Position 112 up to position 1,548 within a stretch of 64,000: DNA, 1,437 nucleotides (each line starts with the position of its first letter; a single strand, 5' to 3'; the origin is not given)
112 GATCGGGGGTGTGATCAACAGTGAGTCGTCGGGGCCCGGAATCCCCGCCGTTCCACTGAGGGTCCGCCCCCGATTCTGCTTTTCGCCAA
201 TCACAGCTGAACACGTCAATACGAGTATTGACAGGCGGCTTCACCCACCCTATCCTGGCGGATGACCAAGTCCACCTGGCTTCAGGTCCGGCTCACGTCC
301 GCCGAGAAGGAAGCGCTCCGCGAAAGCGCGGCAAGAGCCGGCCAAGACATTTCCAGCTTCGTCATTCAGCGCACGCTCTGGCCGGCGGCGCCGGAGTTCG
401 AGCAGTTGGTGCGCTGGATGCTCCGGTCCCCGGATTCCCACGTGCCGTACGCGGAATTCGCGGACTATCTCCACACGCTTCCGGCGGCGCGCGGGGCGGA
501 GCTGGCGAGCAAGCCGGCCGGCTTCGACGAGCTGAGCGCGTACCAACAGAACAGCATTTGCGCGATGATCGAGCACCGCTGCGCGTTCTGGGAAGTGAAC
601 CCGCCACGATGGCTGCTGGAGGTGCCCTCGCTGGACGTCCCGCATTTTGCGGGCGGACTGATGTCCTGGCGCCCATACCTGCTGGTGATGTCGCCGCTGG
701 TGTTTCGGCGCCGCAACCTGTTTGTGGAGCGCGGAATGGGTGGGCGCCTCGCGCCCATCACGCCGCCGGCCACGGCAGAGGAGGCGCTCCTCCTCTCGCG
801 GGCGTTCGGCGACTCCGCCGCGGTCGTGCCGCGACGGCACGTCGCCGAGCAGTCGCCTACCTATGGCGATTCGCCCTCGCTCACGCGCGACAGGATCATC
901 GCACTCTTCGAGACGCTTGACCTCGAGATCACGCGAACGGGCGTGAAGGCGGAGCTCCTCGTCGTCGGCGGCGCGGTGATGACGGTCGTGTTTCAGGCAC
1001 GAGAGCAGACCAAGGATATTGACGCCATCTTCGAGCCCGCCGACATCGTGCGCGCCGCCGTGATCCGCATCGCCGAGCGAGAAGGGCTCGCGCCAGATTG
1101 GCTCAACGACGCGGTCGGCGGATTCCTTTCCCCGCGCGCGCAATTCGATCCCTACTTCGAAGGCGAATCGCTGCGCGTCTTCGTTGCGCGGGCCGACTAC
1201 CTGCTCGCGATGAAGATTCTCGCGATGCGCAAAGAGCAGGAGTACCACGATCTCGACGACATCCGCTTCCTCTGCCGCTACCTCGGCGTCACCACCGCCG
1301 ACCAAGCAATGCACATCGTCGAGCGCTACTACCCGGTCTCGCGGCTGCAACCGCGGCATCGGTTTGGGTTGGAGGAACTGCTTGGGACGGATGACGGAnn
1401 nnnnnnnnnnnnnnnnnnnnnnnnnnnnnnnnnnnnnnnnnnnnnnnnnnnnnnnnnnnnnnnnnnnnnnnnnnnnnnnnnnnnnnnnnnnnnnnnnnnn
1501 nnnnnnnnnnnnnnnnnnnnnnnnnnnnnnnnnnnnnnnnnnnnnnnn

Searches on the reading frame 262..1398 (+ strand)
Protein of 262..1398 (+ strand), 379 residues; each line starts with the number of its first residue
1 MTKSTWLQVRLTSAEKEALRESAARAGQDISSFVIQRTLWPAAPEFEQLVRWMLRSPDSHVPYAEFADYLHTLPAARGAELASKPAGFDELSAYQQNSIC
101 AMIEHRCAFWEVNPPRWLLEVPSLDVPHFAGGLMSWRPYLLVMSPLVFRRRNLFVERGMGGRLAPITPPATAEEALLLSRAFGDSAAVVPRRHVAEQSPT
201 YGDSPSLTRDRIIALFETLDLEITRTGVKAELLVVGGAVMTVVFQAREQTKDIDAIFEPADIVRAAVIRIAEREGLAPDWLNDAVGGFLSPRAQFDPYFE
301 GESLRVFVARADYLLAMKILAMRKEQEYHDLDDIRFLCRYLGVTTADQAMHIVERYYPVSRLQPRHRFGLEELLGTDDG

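Call 4: search_protein_families(library=pfam, proteins=[window:262-1398:+], max_evalue=1)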
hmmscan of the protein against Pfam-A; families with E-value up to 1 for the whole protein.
window:262-1398:+ (379 aa): 4 families
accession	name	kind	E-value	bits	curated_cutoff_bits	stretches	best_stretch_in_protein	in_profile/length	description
PF21983.2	NikA-like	-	3.9e-06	27.4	27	1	3-39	3-39/72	Mobilization protein NikA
PF19502.5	DUF6036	-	0.00022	21.5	23.6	1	211-325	2-109/164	Nucleotidyltransferase of unknown function (DUF6036)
PF08681.18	TacA1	-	0.003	17.9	21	1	7-39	2-34/80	Antitoxin TacA 1-like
PF09386.16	ParD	-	0.046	14.6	27.3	1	7-42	4-39/80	Antitoxin ParD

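Call 5: search_protein_families(library=ncbifam, proteins=[window:262-1398:+], max_evalue=1)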
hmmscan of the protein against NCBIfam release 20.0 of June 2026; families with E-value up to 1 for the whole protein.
window:262-1398:+ (379 aa): 2 families
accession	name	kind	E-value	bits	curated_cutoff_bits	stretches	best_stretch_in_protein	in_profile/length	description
NF041264.1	MobA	equivalog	0.0018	18.7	80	1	3-37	3-37/91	plasmid mobilization protein MobA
NF041418.1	MbpA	equivalog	0.053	13.4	90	1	4-36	2-34/93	mobilization protein MbpA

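Call 6: search_protein_families(library=padloc, proteins=[window:262-1398:+], max_evalue=1)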
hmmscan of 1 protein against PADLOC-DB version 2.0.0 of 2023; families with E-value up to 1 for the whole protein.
window:262-1398:+ (379 aa): 1 family
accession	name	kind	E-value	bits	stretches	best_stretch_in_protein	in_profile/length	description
PDLC02306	AbiEii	-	0.026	12.1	1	228-254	37-63/280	AbiEii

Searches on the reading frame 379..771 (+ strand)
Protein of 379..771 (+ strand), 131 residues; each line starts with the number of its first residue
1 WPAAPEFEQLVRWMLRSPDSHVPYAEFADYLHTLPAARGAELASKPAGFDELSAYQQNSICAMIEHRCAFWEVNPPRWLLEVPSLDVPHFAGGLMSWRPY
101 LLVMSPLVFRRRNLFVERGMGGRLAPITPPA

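Call 19: search_protein_families(library=pfam, proteins=[P0034, P0035, P0036, window:379-771:+], max_evalue=10)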
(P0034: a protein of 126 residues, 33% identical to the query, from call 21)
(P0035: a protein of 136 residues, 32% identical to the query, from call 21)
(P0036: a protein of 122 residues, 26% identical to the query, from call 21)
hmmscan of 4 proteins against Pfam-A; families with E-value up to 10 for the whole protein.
P0034 (126 aa): 0 families

P0035 (136 aa): 0 families

P0036 (122 aa): 0 families

window:379-771:+ (131 aa): 0 families

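Call 21: find_homologous_proteins(query=A2, max_evalue=0.01)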
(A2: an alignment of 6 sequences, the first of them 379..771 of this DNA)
Query A2 (6 sequences) (131 aa, profile of the alignment): 492 proteins with E <= 0.01 among 1077 candidates; the best 120 are listed.
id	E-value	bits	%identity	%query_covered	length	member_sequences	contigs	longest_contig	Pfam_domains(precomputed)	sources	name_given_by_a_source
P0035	1.9e-40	156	32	44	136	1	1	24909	-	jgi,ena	-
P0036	3.0e-40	155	26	81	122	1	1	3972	-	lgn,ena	-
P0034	6.8e-37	144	33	44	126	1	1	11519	-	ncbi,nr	ncbi:MAG: hypothetical protein DDT19_00579 [Syntrophomonadaceae bacterium]|nr:hypothetical protein [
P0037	2.9e-33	132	24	86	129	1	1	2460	-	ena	-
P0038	4.8e-33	132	19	81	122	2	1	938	-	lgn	-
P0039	5.4e-33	131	21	81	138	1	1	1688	-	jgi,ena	-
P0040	1.1e-32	130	20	89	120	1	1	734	-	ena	-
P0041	1.3e-32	130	27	84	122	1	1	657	-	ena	-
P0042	1.5e-32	130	19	89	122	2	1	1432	-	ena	-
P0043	3.8e-32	129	26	89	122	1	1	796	-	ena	-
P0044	4.0e-32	129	26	41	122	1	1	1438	-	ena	-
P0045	7.8e-32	128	28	50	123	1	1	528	-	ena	-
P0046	1.0e-31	127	26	81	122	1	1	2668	-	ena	-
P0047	1.2e-31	127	28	41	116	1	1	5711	-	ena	-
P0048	1.5e-31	127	28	41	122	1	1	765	-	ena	-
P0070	4.7e-30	122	20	93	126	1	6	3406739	-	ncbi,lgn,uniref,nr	ncbi:hypothetical protein Sgly_2674 [Syntrophobotulus glycolicus DSM 8271]|uniref:Uncharacterized pr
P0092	2.6e-28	116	19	89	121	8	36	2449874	-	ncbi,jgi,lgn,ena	ncbi:MAG: hypothetical protein ACOX0L_06370 [Natronincolaceae bacterium]|jgi:hypothetical protein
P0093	2.9e-28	116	23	89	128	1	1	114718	-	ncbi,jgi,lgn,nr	ncbi:MAG: hypothetical protein LBI42_04230 [Chitinispirillales bacterium]|jgi:hypothetical protein|n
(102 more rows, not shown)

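Call 22: find_encoding_contigs(protein=P0070, flank=3000, max_places=2)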
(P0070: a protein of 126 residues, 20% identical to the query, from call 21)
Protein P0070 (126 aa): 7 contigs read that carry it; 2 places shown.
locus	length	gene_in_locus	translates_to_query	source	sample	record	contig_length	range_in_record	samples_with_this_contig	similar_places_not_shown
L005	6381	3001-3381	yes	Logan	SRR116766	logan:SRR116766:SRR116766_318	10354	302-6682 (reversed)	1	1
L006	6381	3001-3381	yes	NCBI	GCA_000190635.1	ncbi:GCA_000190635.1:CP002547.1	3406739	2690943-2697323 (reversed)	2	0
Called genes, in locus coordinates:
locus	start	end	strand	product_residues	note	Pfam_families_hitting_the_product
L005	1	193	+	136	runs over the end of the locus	-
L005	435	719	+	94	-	PF00166:Cpn10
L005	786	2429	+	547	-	-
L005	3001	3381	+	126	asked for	-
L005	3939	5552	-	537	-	PF00005:ABC_tran, PF02463:SMC_N (faint), PF13304:AAA_21 (faint), PF12848:ABC_tran_Xtn, PF00005:ABC_tran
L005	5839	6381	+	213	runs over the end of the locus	-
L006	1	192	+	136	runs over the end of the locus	-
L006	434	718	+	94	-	PF00166:Cpn10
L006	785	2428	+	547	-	-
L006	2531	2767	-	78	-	PF00589:Phage_integrase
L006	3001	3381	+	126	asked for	-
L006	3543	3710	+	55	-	PF01909:NTP_transf_2, PF18765:Polbeta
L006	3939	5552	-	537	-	PF00005:ABC_tran, PF02463:SMC_N (faint), PF13304:AAA_21 (faint), PF12848:ABC_tran_Xtn, PF00005:ABC_tran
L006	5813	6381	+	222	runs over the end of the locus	-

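Call 23: find_encoding_contigs(protein=P0093, flank=3000, max_places=2)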
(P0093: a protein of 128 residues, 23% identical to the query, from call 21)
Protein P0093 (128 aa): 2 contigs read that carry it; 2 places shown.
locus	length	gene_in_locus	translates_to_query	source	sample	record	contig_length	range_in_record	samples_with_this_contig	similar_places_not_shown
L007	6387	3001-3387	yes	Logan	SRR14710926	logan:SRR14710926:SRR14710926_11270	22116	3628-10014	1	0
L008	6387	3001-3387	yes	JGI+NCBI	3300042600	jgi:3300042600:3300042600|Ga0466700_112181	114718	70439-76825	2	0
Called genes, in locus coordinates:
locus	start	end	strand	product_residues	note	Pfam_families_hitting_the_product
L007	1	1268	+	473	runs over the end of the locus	PF12801:Fer4_5, PF12838:Fer4_7 (faint), PF14697:Fer4_21 (faint), PF12797:Fer4_2 (faint), PF12798:Fer4_3 (faint), PF12837:Fer4_6 (faint), PF13183:Fer4_8 (faint), PF00037:Fer4 (weak), +3 more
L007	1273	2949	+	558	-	PF01011:PQQ (faint), PF13360:PQQ_2, PF13570:Beta-prop_ACSF4, PF13360:PQQ_2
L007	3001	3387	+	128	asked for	-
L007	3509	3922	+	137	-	-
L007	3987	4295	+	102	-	PF01909:NTP_transf_2, PF18765:Polbeta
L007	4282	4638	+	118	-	PF01934:HepT-like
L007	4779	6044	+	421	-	PF00483:NTP_transferase, PF24894:Hexapep_GlmU (weak), PF25247:LbH_GLGC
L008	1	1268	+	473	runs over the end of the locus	PF12801:Fer4_5, PF12838:Fer4_7 (faint), PF14697:Fer4_21 (faint), PF12797:Fer4_2 (faint), PF12798:Fer4_3 (faint), PF12837:Fer4_6 (faint), PF13183:Fer4_8 (faint), PF00037:Fer4 (weak), +3 more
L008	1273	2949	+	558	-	PF01011:PQQ (faint), PF13360:PQQ_2, PF13570:Beta-prop_ACSF4, PF13360:PQQ_2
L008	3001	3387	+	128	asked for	-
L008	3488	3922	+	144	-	-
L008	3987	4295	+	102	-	PF01909:NTP_transf_2, PF18765:Polbeta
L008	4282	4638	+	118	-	PF01934:HepT-like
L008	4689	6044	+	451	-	PF00483:NTP_transferase, PF24894:Hexapep_GlmU (weak), PF25247:LbH_GLGC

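Call 24: find_encoding_contigs(protein=P0092, flank=3000, max_places=4)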
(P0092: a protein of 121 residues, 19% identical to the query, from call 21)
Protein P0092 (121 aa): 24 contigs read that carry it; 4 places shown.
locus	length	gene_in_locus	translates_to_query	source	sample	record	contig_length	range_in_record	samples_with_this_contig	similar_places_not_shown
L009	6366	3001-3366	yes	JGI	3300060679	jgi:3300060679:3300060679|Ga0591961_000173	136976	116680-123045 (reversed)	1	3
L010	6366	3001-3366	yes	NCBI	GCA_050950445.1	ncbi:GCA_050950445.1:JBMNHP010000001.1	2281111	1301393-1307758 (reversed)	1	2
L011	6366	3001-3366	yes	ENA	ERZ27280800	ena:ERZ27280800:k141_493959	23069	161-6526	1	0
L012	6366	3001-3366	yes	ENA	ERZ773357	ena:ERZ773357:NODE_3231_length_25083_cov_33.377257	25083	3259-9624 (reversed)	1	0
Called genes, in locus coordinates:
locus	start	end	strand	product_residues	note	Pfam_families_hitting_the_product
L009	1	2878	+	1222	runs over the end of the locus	PF07669:Eco57I, PF02384:N6_Mtase (weak)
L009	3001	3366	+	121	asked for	-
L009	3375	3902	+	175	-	PF19502:DUF6036 (weak)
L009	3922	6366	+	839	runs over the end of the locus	PF08665:PglZ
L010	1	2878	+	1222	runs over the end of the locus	PF07669:Eco57I, PF02384:N6_Mtase (weak)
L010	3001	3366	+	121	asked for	-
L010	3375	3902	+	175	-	PF19502:DUF6036 (weak)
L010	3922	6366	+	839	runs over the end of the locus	PF08665:PglZ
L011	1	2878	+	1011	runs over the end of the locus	?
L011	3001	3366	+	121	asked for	-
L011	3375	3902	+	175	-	PF19502:DUF6036 (weak)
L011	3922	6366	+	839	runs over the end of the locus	PF08665:PglZ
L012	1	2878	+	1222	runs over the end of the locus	PF07669:Eco57I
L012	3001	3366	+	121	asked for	-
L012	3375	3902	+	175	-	PF19502:DUF6036 (weak)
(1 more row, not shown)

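Call 54: search_protein_representatives(alignment_id=A5)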
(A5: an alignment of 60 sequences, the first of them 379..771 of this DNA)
Query: 60 sequences, 122 profile positions. Proteins with E-value up to 0.001 (for the whole library): 1448; up to 1e-10: 538; up to 1e-30: 11. The best 150 are listed.
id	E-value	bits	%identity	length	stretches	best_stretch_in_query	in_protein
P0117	5.6e-47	175.2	-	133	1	3-122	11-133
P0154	7.9e-47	174.7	-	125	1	2-122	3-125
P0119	3.3e-42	159.8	-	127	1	3-122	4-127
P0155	1.4e-40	154.6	-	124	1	3-122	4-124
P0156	1.3e-34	135.3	-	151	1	9-122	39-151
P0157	2.2e-32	128.1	-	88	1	38-122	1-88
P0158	2.6e-32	127.8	-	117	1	13-122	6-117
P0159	9.8e-32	126.0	-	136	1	10-122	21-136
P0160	3.0e-31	124.4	-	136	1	3-122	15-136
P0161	3.3e-31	124.3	-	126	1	10-122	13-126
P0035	7.0e-31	123.2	-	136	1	1-122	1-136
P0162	1.7e-30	122.0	-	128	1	2-121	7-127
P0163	7.8e-30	119.8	-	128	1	2-121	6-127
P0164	2.4e-29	118.2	-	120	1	13-122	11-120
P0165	2.7e-29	118.1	-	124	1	7-122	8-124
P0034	7.5e-29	116.7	-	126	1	3-122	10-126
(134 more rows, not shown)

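Call 64: search_solved_structures(query=A5, max_evalue=10)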
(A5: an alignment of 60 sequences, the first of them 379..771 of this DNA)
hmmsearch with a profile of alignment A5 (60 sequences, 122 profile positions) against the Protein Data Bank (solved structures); distinct sequences matched with E-value up to 10: 3.
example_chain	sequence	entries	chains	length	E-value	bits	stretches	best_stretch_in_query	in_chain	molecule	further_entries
1w9h_A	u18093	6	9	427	1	12.9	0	41-77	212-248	HYPOTHETICAL PROTEIN AF1318 | PROTEIN AF1318 | PUTATIVE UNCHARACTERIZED PROTEIN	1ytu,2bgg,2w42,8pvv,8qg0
6t5t_A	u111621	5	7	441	1.1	12.7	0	41-77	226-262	Piwi protein AF_1318 | Piwi protein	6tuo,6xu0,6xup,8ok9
2opw_A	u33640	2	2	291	1.4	12.4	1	58-105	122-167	PHYHD1 protein | Phytanoyl-CoA dioxygenase domain-containing protein 1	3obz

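Call 72: predict_structure(alignment_id=A5)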
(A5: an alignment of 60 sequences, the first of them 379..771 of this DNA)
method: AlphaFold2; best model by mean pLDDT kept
length: 131 residues; sequences in the alignment: 60
mean_pLDDT: 81.6   pTM: 0.79
mean pLDDT of the five models: 81.6, 80.0, 79.5, 79.0, 78.1
residues with pLDDT >= 90: 39; 70-90: 66; 50-70: 24; < 50: 2
segments of 3 or more residues with pLDDT < 50: none
pLDDT, mean of each block of 10 residues (from residue 1): 75 86 85 76 86 92 90 91 91 73 86 78 55 58
secondary structure, 60 per line:
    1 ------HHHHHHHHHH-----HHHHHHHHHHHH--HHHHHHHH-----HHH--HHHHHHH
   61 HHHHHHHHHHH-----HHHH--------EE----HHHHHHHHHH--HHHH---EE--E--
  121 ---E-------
elements in order: H7-16 H22-33 H36-43 H54-71 H77-80 H95-104 H107-110

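Call 76: fold_search(model_id=the predicted structure, library=pdb)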
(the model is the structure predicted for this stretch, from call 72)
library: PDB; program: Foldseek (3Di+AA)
matches with E <= 10: 58; with E <= 0.001: 0
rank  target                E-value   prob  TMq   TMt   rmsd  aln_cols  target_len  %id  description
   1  5hxy_C                1.2e+00  0.08  0.24  0.13  13.1       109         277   15  Crystal structure of XerA recombinase (released 2017-02-01)
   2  1wn0_B                2.3e+00  0.04  0.16  0.17  13.6        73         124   11  Crystal Structure of Histidine-containing Phosphotransfer Protein, ZmHP2, from maize (released 2005-01-25)
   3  5hxy_A                2.4e+00  0.06  0.25  0.14  12.9       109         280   15  Crystal structure of XerA recombinase (released 2017-02-01)
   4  5hxy_B                2.7e+00  0.05  0.25  0.14  13.2       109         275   13  Crystal structure of XerA recombinase (released 2017-02-01)
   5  5ch6_B                2.7e+00  0.04  0.18  0.11  11.1        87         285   10  Crystal Structure of FRIGIDA Flowering-time Regulator (released 2016-05-25)
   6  5q0k_A                3.1e+00  0.04  0.20  0.13  16.0        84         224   15  Ligand binding to FARNESOID-X-RECEPTOR (released 2017-07-05)
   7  5hxy_D                3.7e+00  0.06  0.27  0.15  10.8        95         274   12  Crystal structure of XerA recombinase (released 2017-02-01)
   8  5hxy_F                3.7e+00  0.05  0.24  0.13  10.6        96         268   14  Crystal structure of XerA recombinase (released 2017-02-01)
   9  5kmp_A                3.9e+00  0.01  0.18  0.08  13.1       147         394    8  The structure of G164E variant of type II NADH dehydrogenase from Caldalkalibacillus thermarum (released 2017-01-25)
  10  1r3v                  4.4e+00  0.08  0.27  0.12   7.2        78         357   14  Uroporphyrinogen Decarboxylase single mutant D86E in complex with coproporphyrinogen-I (released 2003-12-09)
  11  4bcq_D                4.4e+00  0.04  0.21  0.13  10.5        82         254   22  Structure of CDK2 in complex with cyclin A and a 2-amino-4-heteroaryl- pyrimidine inhibitor (released 2013-01-09)
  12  9hcd_Y                4.7e+00  0.06  0.20  0.15  13.9        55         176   11  Mouse mitoribosome large subunit assembly intermediate (with uL16m) bound to MRM3-dimer, DDX28 and the MALSU-L0R8F8-mt (released 2025-06-11)
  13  1flp                  5.0e+00  0.03  0.17  0.16  13.3        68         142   12  STRUCTURE OF THE SULFIDE-REACTIVE HEMOGLOBIN FROM THE CLAM LUCINA PECTINATA: CRYSTALLOGRAPHIC ANALYSIS AT 1.5 ANGSTROMS  (released 1994-07-31)
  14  7c2d                  5.3e+00  0.05  0.26  0.19  10.7        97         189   14  Esterase AlinE4 mutant-S13A (released 2020-05-20)
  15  7c82                  5.3e+00  0.05  0.29  0.22   8.1        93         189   14  Crystal structure of AlinE4, a SGNH-hydrolase family esterase (released 2020-07-08)
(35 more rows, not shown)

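Call 99: search_protein_families(library=phrogs, proteins=[P0034, P0036], max_evalue=0.01)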
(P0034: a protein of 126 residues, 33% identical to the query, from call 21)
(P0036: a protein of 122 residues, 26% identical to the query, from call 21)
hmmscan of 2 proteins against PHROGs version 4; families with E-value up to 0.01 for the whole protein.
P0034 (126 aa): 0 families

P0036 (122 aa): 0 families

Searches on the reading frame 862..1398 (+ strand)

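Call 19: search_protein_families(library=pfam, proteins=[window:862-1398:+], max_evalue=10)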
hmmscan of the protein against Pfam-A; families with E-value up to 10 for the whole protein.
window:862-1398:+ (179 aa): 2 families
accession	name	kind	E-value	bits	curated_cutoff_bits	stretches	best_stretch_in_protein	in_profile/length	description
PF19502.5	DUF6036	-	3.3e-05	24.2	23.6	1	11-125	2-109/164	Nucleotidyltransferase of unknown function (DUF6036)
PF09970.15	DUF2204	-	0.074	13.1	20.3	1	31-74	18-63/181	Nucleotidyl transferase of unknown function (DUF2204)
